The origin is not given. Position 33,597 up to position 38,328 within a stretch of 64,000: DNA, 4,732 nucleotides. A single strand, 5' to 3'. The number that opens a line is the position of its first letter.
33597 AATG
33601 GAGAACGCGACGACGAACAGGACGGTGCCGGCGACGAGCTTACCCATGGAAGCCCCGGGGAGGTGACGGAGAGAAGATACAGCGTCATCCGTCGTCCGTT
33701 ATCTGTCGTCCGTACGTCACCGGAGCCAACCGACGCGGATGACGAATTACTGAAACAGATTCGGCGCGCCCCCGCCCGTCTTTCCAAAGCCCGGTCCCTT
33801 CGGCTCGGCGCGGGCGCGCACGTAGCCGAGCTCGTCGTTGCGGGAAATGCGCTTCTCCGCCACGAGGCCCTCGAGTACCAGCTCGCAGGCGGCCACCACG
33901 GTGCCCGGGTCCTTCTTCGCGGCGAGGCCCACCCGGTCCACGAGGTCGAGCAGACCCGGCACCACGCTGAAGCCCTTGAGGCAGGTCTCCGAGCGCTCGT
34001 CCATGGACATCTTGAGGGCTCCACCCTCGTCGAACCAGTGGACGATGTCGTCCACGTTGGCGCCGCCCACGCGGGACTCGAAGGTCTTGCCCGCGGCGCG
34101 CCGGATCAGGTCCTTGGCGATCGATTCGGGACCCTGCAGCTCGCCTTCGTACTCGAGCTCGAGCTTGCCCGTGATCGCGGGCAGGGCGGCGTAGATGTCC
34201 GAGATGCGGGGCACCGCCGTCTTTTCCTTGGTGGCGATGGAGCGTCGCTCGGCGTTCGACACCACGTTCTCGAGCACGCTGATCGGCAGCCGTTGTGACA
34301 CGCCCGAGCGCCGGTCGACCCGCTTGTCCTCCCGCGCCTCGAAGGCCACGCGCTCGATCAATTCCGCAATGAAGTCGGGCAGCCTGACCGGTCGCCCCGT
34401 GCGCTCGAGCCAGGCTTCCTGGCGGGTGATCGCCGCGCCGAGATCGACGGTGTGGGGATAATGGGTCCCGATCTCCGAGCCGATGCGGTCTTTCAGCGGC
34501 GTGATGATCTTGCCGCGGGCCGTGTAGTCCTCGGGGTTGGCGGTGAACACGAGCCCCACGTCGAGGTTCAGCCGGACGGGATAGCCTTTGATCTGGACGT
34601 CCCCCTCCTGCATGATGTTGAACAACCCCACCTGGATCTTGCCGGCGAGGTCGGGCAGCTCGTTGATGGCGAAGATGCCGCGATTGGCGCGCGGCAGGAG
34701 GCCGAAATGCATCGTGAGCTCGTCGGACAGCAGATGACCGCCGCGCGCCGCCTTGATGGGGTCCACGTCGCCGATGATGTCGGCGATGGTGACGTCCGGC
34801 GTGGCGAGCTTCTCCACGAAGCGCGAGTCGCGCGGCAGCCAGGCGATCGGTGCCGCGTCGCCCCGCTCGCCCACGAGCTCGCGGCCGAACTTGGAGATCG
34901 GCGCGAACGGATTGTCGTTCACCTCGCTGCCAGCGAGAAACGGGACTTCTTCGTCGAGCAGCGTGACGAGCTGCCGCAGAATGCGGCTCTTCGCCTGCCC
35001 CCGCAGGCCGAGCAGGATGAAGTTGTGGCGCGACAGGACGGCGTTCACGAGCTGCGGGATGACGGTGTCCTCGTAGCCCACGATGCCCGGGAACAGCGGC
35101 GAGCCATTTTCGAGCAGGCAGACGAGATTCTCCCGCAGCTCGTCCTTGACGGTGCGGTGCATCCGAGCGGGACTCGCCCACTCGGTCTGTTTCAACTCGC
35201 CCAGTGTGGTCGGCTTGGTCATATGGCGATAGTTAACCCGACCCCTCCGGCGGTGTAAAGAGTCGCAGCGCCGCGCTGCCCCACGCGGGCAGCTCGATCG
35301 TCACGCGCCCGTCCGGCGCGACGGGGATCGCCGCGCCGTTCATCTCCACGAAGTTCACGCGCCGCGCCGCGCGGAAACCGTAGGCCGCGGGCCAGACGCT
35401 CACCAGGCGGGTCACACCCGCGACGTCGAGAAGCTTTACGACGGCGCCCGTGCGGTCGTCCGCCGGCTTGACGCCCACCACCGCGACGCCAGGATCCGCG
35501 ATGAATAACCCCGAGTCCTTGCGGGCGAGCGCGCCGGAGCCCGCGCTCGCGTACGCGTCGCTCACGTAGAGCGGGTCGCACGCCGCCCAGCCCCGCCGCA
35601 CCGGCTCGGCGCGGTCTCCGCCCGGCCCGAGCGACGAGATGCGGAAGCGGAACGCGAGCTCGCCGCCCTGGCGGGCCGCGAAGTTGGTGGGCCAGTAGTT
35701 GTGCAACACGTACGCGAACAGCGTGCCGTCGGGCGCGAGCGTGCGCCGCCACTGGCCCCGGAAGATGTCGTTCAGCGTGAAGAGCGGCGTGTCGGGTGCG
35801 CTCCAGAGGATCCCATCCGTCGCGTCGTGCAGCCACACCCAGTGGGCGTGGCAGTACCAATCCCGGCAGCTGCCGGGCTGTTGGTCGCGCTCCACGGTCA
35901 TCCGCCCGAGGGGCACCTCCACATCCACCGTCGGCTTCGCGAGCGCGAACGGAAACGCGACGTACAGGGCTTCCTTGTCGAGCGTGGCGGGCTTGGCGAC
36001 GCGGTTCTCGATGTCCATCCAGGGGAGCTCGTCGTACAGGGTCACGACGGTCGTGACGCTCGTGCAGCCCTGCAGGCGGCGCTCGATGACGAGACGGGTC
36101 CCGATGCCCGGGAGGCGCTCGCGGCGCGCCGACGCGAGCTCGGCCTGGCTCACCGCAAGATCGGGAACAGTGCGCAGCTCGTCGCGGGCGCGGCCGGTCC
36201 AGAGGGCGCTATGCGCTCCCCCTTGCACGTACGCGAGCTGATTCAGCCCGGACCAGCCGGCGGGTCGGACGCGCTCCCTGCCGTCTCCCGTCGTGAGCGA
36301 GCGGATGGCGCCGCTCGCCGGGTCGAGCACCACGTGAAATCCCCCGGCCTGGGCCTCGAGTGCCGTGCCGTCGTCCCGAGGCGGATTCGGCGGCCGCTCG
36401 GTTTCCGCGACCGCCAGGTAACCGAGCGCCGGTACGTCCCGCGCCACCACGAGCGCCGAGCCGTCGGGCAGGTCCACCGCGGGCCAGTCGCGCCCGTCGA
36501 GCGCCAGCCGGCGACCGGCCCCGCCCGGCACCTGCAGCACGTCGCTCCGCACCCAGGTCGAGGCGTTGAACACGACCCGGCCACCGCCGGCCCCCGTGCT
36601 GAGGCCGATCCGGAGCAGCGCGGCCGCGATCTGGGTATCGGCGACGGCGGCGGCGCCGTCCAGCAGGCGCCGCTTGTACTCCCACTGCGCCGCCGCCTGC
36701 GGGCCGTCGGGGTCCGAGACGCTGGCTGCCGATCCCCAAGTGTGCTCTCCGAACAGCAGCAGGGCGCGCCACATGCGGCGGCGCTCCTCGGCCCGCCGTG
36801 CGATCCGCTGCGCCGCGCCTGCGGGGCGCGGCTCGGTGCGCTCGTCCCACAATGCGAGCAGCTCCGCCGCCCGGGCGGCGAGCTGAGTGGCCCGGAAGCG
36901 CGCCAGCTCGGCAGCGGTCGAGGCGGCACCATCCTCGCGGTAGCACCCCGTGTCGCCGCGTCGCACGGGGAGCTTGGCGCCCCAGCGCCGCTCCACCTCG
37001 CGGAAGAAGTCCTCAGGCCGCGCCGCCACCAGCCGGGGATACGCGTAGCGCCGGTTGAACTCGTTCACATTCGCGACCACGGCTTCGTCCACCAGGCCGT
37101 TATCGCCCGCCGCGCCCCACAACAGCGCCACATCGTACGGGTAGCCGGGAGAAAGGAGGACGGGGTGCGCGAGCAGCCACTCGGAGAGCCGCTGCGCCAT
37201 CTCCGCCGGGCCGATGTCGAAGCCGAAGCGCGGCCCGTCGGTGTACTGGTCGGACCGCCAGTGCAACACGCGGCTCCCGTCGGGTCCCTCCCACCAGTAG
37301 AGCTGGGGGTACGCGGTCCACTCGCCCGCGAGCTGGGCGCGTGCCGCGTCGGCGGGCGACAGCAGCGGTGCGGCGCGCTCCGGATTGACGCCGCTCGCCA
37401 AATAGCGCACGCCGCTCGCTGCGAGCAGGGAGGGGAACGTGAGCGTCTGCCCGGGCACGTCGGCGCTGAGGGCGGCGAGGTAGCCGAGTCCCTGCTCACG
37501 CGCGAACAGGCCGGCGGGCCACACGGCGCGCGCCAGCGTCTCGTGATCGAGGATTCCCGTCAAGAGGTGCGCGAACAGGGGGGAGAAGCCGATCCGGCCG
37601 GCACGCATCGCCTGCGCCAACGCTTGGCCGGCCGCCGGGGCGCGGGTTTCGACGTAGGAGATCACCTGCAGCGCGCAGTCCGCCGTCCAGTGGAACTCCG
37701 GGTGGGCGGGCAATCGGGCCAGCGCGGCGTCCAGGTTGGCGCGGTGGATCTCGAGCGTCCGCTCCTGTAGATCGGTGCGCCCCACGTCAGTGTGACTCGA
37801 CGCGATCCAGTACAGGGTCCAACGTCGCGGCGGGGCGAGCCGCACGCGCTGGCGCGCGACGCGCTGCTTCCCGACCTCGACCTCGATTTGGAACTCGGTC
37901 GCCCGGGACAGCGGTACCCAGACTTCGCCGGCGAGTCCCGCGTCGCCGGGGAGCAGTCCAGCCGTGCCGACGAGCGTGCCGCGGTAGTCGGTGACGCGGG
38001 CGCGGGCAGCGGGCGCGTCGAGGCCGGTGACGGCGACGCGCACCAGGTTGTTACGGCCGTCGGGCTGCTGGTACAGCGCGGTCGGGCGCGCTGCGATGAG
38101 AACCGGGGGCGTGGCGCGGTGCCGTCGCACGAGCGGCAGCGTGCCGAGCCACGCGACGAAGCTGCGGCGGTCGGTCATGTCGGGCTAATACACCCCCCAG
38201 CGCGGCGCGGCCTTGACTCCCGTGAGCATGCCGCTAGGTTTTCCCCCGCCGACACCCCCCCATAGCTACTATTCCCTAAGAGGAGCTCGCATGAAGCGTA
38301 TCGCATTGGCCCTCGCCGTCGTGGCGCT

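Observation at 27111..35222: RtcB embedded in a cluster with vWA, ChlI-like AAA+ ATPase, SPFH/Band-7, a P-loop kinase-like protein and an aspartyl protease-PDZ: a possible RNA-repair or conflict module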

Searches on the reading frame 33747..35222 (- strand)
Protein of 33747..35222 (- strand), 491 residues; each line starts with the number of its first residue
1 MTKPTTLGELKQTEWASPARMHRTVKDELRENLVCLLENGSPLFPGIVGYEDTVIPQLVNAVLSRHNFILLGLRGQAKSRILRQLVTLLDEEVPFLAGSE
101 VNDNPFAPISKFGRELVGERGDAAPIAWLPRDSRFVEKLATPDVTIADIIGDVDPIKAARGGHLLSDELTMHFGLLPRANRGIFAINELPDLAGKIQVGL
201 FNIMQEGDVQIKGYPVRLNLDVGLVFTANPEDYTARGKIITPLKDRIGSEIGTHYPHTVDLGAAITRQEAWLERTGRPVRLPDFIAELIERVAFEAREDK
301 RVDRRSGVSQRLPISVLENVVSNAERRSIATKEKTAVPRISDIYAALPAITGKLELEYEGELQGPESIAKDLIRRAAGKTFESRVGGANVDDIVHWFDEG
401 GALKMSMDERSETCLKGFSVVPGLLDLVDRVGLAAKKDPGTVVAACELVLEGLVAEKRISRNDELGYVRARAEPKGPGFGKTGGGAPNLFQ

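Call 3: search_protein_families(library=pfam, proteins=[window:33747-35222:-], max_evalue=0.01)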
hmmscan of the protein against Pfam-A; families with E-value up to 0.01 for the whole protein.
window:33747-35222:- (491 aa): 2 families
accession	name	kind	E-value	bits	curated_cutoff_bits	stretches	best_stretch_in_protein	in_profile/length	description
PF00158.32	Sigma54_activat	-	0.0013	18.9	20.2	1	172-230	85-143/168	Sigma-54 interaction domain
PF07728.20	AAA_5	-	0.0056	17.1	22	0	134-246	27-138/139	AAA domain (dynein-related subfamily)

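Call 5: search_protein_families(library=ncbifam, proteins=[window:33747-35222:-], max_evalue=0.01)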
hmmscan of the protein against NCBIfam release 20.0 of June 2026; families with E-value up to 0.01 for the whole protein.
window:33747-35222:- (491 aa): 3 families
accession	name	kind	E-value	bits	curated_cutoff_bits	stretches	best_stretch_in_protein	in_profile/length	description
TIGR02442.1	Cob-chelat-sub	hypoth_equivalog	3.8e-07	28.9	779.45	1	44-270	3-215/641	putative cobaltochelatase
TIGR02031.1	BchD-ChlD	equivalog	1.7e-06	27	499.55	1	72-270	23-181/608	magnesium chelatase ATPase subunit D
TIGR02030.1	BchI-ChlI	equivalog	1.2e-05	24.7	466.95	1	45-259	4-208/337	magnesium chelatase ATPase subunit I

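Call 31: find_homologous_proteins(query=window:33747-35222:-)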
Query window:33747-35222:- (491 aa): 8000 proteins with E <= 0.001 among 8000 candidates; the best 120 are listed.
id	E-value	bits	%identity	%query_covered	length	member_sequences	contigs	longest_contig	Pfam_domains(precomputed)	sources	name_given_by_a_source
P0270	0.0e+0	1031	94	97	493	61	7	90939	-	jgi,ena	-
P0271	0.0e+0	1024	93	97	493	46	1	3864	-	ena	-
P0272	0.0e+0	1019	93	100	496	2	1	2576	-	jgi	jgi:magnesium chelatase subunit I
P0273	1.8e-295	999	91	97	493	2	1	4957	-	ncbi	-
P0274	2.4e-295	998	89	100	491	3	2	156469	-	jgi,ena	jgi:magnesium chelatase subunit I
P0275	9.3e-295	996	91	97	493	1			-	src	-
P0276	1.7e-293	992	91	97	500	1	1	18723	-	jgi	jgi:magnesium chelatase subunit I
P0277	4.7e-293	991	88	100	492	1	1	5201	-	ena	-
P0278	8.9e-293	990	89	98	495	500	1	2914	-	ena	-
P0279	1.0e-292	990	88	100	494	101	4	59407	-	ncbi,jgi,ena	-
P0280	1.2e-292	989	91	97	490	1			-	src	-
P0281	2.6e-292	988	89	100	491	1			-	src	-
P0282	4.9e-292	987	89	96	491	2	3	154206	-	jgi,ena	-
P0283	3.0e-291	985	90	96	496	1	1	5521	-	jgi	jgi:magnesium chelatase subunit I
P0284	7.7e-291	983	89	97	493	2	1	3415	-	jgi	-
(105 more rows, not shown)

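Call 32: search_solved_structures(query=window:33747-35222:-, max_evalue=1)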
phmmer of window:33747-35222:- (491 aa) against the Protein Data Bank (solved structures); distinct sequences matched with E-value up to 1: 7.
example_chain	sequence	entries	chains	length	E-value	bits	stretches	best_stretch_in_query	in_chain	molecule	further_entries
8osf_A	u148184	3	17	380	4.3e-07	32.7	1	44-268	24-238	Magnesium-chelatase subunit ChlI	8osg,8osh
6l8d_A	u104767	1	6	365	0.00014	24.4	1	44-253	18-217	Magnesium-chelatase subunit ChlI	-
1g8p_A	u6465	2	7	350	0.00017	24.1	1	42-268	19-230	MAGNESIUM-CHELATASE 38 KDA SUBUNIT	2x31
4zpx_A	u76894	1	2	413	0.091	15.1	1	149-312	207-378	ATP-dependent protease Lon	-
3k1j_A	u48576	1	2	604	0.19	14.1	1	149-312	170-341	ATP-dependent protease Lon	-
2paj_A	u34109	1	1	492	0.2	14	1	377-414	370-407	putative cytosine/guanine deaminase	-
6iy8_A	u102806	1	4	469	0.77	12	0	172-232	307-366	Positive regulator CapR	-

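Call 70: predict_structure(alignment_id=A5)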
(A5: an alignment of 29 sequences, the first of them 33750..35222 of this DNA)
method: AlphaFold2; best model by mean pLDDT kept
length: 491 residues; sequences in the alignment: 29
mean_pLDDT: 71.0   pTM: 0.71
mean pLDDT of the five models: 71.0, 70.8, 69.4, 69.1, 68.6
residues with pLDDT >= 90: 161; 70-90: 168; 50-70: 28; < 50: 134
segments of 3 or more residues with pLDDT < 50: 137-250, 473-491
pLDDT, mean of each block of 10 residues (from residue 1): 87 88 81 90 82 81 71 63 81 85 78 89 92 58 33 33 31 28 29 26 30 33 29 34 37 76 86 84 96 91 70 88 93 93 91 74 86 96 89 93 86 92 94 89 96 92 83 44 32 34
secondary structure, 60 per line:
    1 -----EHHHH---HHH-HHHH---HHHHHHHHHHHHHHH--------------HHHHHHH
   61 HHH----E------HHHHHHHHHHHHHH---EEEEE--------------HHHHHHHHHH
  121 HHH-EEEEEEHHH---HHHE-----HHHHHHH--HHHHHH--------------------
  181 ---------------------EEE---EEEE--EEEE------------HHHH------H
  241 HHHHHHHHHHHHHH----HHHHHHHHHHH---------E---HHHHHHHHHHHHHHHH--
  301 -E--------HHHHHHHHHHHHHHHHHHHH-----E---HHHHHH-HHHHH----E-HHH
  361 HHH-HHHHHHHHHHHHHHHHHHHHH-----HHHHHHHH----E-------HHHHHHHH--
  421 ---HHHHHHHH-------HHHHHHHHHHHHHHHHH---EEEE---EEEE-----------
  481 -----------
elements in order: H7-10 H18-21 H25-39 H54-63 H75-88 E92-96 H111-123 E125-130 H146-152 H155-160 E202-204 E208-211 E214-217 H230-233 H240-254 H259-269 H283-298 H311-330 H340-345 H347-351 H358-363 H365-385 H391-398 H411-418 H424-431 H439-455 E459-462 E466-469

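Call 75: fold_search(model_id=the predicted structure, library=pdb)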
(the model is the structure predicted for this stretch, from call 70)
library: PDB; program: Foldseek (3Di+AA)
matches with E <= 10: 89; with E <= 0.001: 0
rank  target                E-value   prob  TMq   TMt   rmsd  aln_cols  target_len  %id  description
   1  1fcj_B                1.4e+00  0.05  0.11  0.15  17.1       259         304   13  CRYSTAL STRUCTURE OF OASS COMPLEXED WITH CHLORIDE AND SULFATE (released 2000-10-18)
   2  7w1y_D                1.9e+00  0.06  0.13  0.09  23.4       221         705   15  Human MCM double hexamer bound to natural DNA duplex (polyAT/polyTA) (released 2023-02-08)
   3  7egc_F                2.0e+00  0.02  0.09  0.10  18.8       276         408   10  p53-bound TFIID-based holo PIC on HDM2 promoter (released 2021-05-12)
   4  6l8d_F                2.3e+00  0.23  0.15  0.27  13.5       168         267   14  Hexameric structure of the ATPase subunit of magnesium chelatase (released 2020-01-15)
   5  1o5k_A                2.4e+00  0.02  0.08  0.12  18.1       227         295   10  Crystal structure of Dihydrodipicolinate synthase (TM1521) from Thermotoga maritima at 1.80 A resolution (released 2003-10-07)
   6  1oas_A                2.8e+00  0.03  0.11  0.14  17.2       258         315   12  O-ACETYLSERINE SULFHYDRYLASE FROM SALMONELLA TYPHIMURIUM (released 2000-01-28)
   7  8s0b_2                2.9e+00  0.06  0.13  0.10  19.7       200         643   12  H. sapiens MCM bound to double stranded DNA and ORC6 as part of the MCM-ORC complex (released 2024-10-02)
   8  3cjd_B                2.9e+00  0.02  0.09  0.18  15.1       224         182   15  Crystal structure of putative TetR transcriptional regulator (YP_510936.1) from Jannaschia sp. CCS1 at 1.79 A resoluti (released 2008-04-01)
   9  7np7_D2               3.1e+00  0.02  0.12  0.13  21.9       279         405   11  Structure of an intact ESX-5 inner membrane complex, Composite C1 model (released 2021-06-02)
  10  7ewo                  3.4e+00  0.02  0.10  0.15  16.6       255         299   13  Crystal Structure of D67A, E68P double mutant of O-acetyl-L-serine sulfhydrylase from Haemophilus influenzae (released 2021-06-23)
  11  5e3v                  3.6e+00  0.01  0.08  0.10  23.3       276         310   11  Truncated X-ray crystal structure of Adenylosuccinate Lyase from Salmonella typhimurium (released 2016-10-05)
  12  6xt4                  3.7e+00  0.03  0.11  0.16  14.6       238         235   13  C3_HD-1069 (1BH-69) - fusion protein of helical bundle and repeat protein (released 2020-12-23)
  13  6l8d_E                3.9e+00  0.14  0.15  0.26  14.5       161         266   13  Hexameric structure of the ATPase subunit of magnesium chelatase (released 2020-01-15)
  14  6l8d_A                4.1e+00  0.14  0.15  0.26  14.6       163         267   13  Hexameric structure of the ATPase subunit of magnesium chelatase (released 2020-01-15)
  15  6gnk_A                4.1e+00  0.02  0.11  0.18  16.3       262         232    8  Exoenzyme S from Pseudomonas aeruginosa in complex with human 14-3-3 protein beta, trimeric crystal form bound to Carb (released 2018-09-26)
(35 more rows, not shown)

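Call 85: search_solved_structures(query=A5, max_evalue=0.01, show_alignments=2)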
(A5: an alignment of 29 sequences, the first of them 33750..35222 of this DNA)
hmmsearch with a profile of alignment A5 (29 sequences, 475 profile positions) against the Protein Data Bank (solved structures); distinct sequences matched with E-value up to 0.01: 5.
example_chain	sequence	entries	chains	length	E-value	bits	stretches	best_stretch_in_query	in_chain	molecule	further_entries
8osf_A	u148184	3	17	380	2.7e-08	36.2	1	43-272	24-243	Magnesium-chelatase subunit ChlI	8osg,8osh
1g8p_A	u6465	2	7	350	1.5e-07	33.7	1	168-267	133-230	MAGNESIUM-CHELATASE 38 KDA SUBUNIT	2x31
6l8d_A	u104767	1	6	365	1.4e-06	30.5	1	43-267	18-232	Magnesium-chelatase subunit ChlI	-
4zpx_A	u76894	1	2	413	5.1e-05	25.3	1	148-305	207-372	ATP-dependent protease Lon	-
3k1j_A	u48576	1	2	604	0.00013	24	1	148-305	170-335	ATP-dependent protease Lon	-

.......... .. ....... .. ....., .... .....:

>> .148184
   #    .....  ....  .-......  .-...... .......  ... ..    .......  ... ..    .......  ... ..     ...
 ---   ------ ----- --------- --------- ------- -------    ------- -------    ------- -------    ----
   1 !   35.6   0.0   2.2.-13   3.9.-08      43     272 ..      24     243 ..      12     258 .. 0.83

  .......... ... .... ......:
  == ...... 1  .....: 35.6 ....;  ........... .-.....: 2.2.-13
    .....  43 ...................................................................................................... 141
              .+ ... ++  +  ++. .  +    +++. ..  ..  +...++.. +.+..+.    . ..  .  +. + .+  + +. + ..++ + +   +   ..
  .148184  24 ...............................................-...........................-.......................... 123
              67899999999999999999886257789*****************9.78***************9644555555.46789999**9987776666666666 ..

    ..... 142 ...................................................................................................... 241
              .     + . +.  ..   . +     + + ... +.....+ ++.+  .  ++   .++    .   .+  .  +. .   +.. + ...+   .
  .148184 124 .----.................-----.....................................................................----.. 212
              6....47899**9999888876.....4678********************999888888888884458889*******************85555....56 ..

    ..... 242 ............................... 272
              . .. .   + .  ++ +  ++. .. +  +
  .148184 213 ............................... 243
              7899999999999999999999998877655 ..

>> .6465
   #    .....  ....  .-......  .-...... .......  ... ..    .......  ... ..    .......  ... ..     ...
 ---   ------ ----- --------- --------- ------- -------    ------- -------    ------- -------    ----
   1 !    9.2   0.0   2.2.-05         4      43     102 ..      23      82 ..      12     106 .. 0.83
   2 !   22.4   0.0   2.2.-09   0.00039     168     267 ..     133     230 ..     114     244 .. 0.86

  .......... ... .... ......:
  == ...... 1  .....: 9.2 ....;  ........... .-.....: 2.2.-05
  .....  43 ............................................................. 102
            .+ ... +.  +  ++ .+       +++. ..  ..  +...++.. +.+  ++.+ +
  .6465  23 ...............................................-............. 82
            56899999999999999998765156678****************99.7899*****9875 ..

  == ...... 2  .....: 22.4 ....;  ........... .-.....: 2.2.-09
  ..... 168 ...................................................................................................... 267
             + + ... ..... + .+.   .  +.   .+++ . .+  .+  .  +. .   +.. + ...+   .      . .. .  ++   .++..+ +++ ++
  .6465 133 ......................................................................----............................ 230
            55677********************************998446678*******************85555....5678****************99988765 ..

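Call 90: search_protein_families(library=padloc, proteins=[window:33747-35222:-], max_evalue=0.001)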
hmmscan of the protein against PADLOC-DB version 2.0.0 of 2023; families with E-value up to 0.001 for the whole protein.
window:33747-35222:- (491 aa): 0 families

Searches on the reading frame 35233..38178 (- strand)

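Call 3: search_protein_families(library=pfam, proteins=[window:35233-38178:-], max_evalue=0.01)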
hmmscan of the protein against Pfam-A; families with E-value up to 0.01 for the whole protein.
window:35233-38178:- (981 aa): 2 families
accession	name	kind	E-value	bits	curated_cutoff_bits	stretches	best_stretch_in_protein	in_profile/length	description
PF01074.27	Glyco_hydro_38N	-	3.8e-09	36.8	25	1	122-403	2-258/270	Glycosyl hydrolases family 38 N-terminal domain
PF07748.19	Glyco_hydro_38C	-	0.00045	21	25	1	615-789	7-173/206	Glycosyl hydrolases family 38 C-terminal domain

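Call 5: search_protein_families(library=ncbifam, proteins=[window:35233-38178:-], max_evalue=0.01)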
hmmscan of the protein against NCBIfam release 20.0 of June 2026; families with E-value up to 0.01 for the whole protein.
window:35233-38178:- (981 aa): 0 families
